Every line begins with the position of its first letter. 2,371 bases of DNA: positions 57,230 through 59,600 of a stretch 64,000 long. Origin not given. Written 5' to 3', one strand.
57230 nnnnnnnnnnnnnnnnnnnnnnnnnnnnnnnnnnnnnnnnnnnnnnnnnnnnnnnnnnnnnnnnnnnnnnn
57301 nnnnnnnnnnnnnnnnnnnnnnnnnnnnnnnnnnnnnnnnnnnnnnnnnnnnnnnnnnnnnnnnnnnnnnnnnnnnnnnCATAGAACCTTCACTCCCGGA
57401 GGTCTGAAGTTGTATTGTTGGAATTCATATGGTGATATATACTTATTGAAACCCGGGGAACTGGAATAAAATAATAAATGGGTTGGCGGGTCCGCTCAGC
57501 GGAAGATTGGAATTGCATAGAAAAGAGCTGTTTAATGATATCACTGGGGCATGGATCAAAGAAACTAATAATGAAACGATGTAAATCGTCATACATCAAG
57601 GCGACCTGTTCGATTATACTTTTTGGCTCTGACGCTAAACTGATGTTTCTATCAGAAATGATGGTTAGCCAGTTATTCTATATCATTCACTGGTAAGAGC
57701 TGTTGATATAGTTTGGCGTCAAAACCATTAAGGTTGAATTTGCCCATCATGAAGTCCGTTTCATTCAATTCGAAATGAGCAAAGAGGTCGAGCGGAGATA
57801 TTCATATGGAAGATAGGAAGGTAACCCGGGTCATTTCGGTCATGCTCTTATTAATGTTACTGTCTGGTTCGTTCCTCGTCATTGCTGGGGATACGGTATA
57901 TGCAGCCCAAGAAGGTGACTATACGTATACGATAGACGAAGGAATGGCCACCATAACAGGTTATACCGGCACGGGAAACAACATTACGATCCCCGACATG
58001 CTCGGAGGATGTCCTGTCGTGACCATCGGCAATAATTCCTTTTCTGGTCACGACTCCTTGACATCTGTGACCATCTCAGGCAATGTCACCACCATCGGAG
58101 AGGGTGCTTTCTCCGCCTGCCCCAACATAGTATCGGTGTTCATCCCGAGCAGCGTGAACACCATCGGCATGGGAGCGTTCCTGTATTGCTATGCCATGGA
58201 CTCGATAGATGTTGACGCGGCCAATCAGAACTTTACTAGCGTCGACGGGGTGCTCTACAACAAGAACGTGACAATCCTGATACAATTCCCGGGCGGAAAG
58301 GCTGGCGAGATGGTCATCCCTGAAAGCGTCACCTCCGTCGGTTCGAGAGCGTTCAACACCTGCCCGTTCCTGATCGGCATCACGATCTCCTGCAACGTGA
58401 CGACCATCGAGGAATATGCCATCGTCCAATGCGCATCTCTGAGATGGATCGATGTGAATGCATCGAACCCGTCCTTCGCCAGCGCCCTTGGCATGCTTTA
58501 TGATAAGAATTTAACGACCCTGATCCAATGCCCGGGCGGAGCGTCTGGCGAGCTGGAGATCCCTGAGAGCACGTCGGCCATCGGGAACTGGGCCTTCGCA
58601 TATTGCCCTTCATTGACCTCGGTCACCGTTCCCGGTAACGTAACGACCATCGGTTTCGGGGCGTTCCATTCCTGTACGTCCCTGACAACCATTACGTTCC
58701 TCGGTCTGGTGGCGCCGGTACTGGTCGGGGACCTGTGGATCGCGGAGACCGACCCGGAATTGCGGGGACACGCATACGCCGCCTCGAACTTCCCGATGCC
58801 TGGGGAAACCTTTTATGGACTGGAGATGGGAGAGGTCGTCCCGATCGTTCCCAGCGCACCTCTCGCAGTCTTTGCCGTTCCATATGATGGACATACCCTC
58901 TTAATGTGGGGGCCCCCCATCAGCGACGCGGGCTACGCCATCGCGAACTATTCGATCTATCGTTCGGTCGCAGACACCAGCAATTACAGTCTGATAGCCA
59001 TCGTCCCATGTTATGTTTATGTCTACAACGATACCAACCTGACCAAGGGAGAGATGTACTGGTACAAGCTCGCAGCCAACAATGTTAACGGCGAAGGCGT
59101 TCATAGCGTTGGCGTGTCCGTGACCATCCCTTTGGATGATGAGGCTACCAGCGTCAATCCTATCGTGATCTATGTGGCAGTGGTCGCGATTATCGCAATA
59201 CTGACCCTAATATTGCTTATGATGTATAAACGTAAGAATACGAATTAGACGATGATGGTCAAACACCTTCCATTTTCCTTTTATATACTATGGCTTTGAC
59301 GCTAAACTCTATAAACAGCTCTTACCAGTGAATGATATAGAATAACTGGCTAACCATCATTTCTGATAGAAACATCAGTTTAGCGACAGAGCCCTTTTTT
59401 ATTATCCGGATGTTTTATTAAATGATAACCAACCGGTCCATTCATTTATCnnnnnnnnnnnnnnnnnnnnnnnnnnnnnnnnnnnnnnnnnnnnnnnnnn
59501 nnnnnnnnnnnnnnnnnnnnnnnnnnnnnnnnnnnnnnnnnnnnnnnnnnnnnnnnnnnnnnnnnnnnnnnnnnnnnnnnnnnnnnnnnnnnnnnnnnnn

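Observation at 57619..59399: Surface LRR-protein gene bracketed by ~104-bp near-perfect inverted repeats plus a 6-bp direct repeat, inserted against the grain of a glycan operon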

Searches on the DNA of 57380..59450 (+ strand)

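Call 64: search_dna_similar(query=window:57625-57728:+, collection=plasmids, mode=distant, max_evalue=10, max_rows=10)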
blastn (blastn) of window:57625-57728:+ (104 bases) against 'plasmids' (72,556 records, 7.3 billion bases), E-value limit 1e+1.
Records with a match: 1; places in all: 1; records where one place covers at least 80% of the query: 0.
Best place of each record, by identity: 95-99% 1.
By first word of the organism name: Nitratireductor 1.
By predicted mobility (MOB-suite, as given by PLSDB): non-mobilizable 1.
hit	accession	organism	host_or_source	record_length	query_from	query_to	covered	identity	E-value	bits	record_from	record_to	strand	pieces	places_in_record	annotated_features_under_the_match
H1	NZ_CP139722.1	Nitratireductor rhodophyticola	Bacterial Culture,hydrothermal vent ...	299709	20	42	22%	95.7%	3e+0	38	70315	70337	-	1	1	none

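Call 65: search_dna_similar(query=window:57625-57728:+, collection=phages, mode=distant, max_evalue=10, max_rows=10)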
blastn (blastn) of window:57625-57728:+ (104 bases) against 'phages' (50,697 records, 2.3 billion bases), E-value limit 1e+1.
No match.
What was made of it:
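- Tried and rejected: Nothing meaningful in plasmids or phages (calls 64, 65).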

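Call 67: search_rna_families(source=window, start=57380, end=59450, threshold=evalue, max_evalue=1)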
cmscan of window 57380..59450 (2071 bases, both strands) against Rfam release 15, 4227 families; matches with E-value up to 1: 1.
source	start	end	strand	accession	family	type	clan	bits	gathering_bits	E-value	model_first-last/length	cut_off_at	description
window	58495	58542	+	RF01166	sn3071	Gene; snRNA; snoRNA; CD-box;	-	19.6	40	0.77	1-77/77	no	Small nucleolar RNA sn3071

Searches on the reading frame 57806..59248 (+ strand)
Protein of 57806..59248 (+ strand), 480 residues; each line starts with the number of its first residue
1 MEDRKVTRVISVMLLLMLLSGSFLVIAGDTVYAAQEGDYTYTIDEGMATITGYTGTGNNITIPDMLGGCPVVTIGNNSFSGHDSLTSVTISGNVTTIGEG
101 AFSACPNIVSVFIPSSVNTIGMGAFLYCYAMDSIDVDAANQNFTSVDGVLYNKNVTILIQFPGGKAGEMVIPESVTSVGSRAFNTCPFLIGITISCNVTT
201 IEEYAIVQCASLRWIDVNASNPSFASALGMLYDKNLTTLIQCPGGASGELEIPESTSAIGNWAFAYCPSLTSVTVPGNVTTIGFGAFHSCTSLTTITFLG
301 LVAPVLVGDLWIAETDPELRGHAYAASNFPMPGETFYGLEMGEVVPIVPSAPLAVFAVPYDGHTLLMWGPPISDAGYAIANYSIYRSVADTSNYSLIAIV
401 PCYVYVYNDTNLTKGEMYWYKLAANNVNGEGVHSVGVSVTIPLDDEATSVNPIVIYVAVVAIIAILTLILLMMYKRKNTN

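Call 8: search_protein_families(library=pfam, proteins=[window:57806-59248:+], max_evalue=0.01)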
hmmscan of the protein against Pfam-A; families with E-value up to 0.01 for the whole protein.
window:57806-59248:+ (480 aa): 2 families
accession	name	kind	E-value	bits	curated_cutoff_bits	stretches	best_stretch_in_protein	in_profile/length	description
PF13306.12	LRR_5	-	7.7e-38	129.7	27.7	3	71-140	22-90/127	BspA type Leucine rich repeat region (6 copies)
PF13855.12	LRR_8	-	3.9e-07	30.2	27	0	175-219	13-58/61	Leucine rich repeat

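Call 11: find_encoding_contigs(protein=window:57806-59248:+, flank=10000, max_places=10)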
Protein window:57806-59248:+ (480 aa): 1 contig read that carries it; 1 place shown.
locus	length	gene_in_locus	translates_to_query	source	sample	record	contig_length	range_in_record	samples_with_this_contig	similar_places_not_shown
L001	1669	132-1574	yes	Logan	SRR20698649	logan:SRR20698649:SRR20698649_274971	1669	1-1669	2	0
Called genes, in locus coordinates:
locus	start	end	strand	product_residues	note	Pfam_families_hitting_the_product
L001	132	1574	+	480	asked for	PF13306:LRR_5, PF13855:LRR_8 (faint), PF13306:LRR_5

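Call 21: find_homologous_proteins(query=window:57806-59248:+)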
Query window:57806-59248:+ (480 aa): 3108 proteins with E <= 0.001 among 8000 candidates; the best 120 are listed.
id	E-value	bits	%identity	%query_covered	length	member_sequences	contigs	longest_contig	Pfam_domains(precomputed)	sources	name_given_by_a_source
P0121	0.0e+0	1066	100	100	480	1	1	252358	PF13306.13,PF13855.13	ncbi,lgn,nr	ncbi:MAG: fibronectin type III domain-containing protein [Methanomassiliicoccales archaeon]|nr:fibro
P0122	1.7e-172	592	40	86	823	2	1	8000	PF23622.2,PF13306.13,PF13855.13,PF00041.28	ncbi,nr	ncbi:MAG: fibronectin type III domain-containing protein, partial [Methanomassiliicoccales archaeon]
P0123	1.3e-165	570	46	64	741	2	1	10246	PF13306.13,PF00404.25,PF13855.13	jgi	-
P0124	5.4e-155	535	56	99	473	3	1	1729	PF13306.13,PF00041.28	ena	-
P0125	2.6e-154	533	55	100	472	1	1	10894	PF13306.13,PF00041.28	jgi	jgi:hypothetical protein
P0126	1.3e-150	520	41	78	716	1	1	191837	PF13306.13,PF13855.13,PF00041.28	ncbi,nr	ncbi:MAG: fibronectin type III domain-containing protein [Methanomassiliicoccales archaeon]|nr:fibro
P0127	1.9e-150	520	40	84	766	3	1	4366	PF13306.13,PF05725.19,PF13855.13,PF00041.28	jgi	-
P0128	5.5e-148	512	52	100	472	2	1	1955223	PF13306.13,PF00041.28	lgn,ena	-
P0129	9.2e-148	511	41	87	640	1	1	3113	PF13306.13,PF13855.13,PF00041.28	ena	-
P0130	4.8e-144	499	49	95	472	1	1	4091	PF13306.13,PF00041.28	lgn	-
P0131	5.7e-143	495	53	93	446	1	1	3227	PF13306.13,PF13855.13,PF00041.28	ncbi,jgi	ncbi:MAG: fibronectin type III domain-containing protein [Methanomassiliicoccales archaeon]|jgi:hypo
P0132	2.2e-141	490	43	72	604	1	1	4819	PF13306.13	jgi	jgi:hypothetical protein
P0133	3.5e-140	486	48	78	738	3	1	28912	PF13306.13,PF25833.1,PF13855.13,PF00041.28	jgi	-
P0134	1.2e-138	481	35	82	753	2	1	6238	PF13306.13,PF12799.14,PF13855.13,PF00041.28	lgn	-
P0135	4.5e-136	472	33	92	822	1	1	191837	PF13306.13,PF25059.2,PF25833.1,PF13855.13,PF00041.28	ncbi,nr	ncbi:MAG: leucine-rich repeat protein [Methanomassiliicoccales archaeon]|nr:leucine-rich repeat prot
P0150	9.8e-121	422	55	77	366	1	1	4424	PF13306.13,PF00041.28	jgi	jgi:hypothetical protein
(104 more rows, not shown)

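Call 22: find_encoding_contigs(protein=P0125, flank=6000, max_places=4)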
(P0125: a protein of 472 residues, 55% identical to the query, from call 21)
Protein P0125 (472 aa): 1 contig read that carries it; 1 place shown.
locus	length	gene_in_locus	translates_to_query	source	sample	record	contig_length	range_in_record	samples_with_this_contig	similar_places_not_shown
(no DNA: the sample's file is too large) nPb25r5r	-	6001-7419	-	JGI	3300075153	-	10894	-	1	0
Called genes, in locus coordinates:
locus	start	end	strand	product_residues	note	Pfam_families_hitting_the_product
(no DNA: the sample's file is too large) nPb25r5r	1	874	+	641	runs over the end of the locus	PF01136:Peptidase_U32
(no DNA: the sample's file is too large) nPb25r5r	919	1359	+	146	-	-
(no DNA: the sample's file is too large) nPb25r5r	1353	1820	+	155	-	-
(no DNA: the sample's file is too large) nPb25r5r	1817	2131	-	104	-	-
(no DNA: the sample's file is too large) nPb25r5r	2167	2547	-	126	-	PF19479:DUF6015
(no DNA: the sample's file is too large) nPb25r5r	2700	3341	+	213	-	PF09335:VTT_dom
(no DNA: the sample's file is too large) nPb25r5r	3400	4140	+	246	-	PF03167:UDG (weak)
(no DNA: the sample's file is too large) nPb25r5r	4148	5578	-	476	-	PF07690:MFS_1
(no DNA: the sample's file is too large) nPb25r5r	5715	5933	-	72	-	-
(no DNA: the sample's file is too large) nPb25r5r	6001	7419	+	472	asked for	PF13306:LRR_5, PF00041:fn3 (faint)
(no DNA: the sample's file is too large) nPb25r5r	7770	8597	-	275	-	PF06831:H2TH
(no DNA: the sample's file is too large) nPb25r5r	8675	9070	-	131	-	?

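Call 23: find_encoding_contigs(protein=P0128, flank=10000, max_places=4)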
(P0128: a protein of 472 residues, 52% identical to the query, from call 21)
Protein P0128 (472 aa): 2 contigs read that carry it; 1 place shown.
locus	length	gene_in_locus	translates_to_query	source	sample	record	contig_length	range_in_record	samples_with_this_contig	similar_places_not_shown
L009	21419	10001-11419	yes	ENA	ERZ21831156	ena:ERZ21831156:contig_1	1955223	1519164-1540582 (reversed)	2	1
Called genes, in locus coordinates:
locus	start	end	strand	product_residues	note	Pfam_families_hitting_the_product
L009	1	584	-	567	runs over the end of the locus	-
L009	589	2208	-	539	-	PF00437:T2SSE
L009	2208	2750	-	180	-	-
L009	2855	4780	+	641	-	PF01136:Peptidase_U32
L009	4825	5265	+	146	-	-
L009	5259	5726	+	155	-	-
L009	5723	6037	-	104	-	-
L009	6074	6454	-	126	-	PF19479:DUF6015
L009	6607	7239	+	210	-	PF09335:VTT_dom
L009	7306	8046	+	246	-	PF03167:UDG (weak)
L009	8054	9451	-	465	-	PF07690:MFS_1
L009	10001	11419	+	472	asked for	PF13306:LRR_5, PF00041:fn3 (faint)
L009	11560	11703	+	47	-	-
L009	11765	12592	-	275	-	PF01149:Fapy_DNA_glyco (faint), PF06831:H2TH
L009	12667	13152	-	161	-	PF00583:Acetyltransf_1, PF13673:Acetyltransf_10, PF13508:Acetyltransf_7, PF08445:FR47 (weak)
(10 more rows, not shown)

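Call 24: find_encoding_contigs(protein=P0130, flank=6000, max_places=4)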
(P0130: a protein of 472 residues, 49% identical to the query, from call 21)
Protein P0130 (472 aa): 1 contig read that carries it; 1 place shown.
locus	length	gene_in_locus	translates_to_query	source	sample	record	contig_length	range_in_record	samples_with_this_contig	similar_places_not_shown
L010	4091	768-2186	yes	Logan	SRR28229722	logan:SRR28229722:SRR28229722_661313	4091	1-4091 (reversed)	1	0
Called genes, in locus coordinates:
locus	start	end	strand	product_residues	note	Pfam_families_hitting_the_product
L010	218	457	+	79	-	PF01402:RHH_1 (weak)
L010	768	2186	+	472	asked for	PF13306:LRR_5, PF00041:fn3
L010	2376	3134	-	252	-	PF09754:PAC2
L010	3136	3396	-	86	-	PF04135:Nop10p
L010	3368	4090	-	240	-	?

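Call 62: find_encoding_contigs(protein=P0124, flank=3000, max_places=4)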
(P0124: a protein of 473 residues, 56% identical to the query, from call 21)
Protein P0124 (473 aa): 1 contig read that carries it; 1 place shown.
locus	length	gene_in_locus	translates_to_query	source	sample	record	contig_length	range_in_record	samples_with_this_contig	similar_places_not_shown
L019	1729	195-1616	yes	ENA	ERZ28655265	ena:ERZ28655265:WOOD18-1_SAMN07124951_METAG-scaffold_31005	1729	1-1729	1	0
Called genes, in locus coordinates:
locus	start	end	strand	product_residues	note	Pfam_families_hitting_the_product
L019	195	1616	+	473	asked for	PF13306:LRR_5, PF00041:fn3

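Call 72: search_protein_families(library=ncbifam, proteins=[window:57806-59248:+], max_evalue=0.01)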
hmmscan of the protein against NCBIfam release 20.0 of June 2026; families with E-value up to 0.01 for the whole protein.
window:57806-59248:+ (480 aa): 3 families
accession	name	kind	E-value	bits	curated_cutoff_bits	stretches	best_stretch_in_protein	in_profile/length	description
NF047961.1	adhesin_HupY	equivalog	4.3e-07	28.4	1250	0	79-184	183-274/978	leucine-rich repeat adhesin HupY/LrrG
NF045861.1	glide_Gli349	exception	4.4e-05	20.3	1750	1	70-125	2687-2741/3169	gliding machinery surface structure protein Gli349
TIGR02167.2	Liste_lipo_26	repeat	0.0041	16.8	30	0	264-275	2-13/26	PARCEL repeat-containing surface protein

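Call 73: list_cluster_members(proteins=[P0121, P0001])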
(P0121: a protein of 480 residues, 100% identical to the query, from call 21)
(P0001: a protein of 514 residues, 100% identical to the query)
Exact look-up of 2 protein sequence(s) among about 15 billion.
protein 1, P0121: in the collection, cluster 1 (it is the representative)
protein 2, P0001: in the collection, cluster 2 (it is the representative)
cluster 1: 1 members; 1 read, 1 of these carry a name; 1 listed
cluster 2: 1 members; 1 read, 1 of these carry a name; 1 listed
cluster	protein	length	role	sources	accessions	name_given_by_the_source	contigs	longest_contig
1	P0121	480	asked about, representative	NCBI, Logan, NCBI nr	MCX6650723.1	MAG: fibronectin type III domain-containing protein [Methanomassiliicoccales archaeon] | fibronectin type III domain-containing protein [Methanomassiliicoccales archaeon]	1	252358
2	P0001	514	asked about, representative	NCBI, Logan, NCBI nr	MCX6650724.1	MAG: class I SAM-dependent methyltransferase [Methanomassiliicoccales archaeon] | class I SAM-dependent methyltransferase [Methanomassiliicoccales archaeon]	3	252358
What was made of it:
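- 57806..59248 (+): Passenger gene: 480-aa BspA-type LRR surface protein. It has a signal-like N-terminus, an Fn3-like region and a C-terminal TM anchor followed by a short basic-rich tail (YKRKNTN). An SD-like GGAG lies at 57794-57797. NCBI MCX6650723.1 (calls 21, 73).
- Checked: NCBI names it 'fibronectin type III domain-containing protein', MCX6650723.1 (calls 21, 73).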

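Call 76: find_encoding_contigs(protein=P0131, flank=4000, max_places=3)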
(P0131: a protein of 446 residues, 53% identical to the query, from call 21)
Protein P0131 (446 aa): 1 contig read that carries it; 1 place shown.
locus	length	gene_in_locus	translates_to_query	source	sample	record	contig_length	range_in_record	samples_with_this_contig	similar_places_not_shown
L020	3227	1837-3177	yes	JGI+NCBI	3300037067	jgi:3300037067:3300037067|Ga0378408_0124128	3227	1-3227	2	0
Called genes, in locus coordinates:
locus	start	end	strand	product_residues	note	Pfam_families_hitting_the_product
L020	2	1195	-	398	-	?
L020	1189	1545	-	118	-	-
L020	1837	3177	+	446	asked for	PF13306:LRR_5, PF13855:LRR_8 (faint), PF13306:LRR_5, PF00041:fn3 (faint)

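Call 77: find_encoding_contigs(protein=P0150, flank=4000, max_places=3)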
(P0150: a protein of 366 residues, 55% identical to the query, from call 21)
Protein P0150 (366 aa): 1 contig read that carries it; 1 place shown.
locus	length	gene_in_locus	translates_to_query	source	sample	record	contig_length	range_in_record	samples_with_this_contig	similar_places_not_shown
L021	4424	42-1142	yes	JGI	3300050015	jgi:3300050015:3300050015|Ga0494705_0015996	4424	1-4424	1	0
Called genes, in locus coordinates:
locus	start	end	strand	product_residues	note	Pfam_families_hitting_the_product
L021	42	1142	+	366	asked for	PF13306:LRR_5, PF00041:fn3 (weak)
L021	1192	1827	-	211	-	PF00702:Hydrolase, PF12710:HAD, PF08282:Hydrolase_3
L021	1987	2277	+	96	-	PF05532:CsbD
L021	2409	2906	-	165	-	PF00352:TBP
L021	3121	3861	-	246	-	-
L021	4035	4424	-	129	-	?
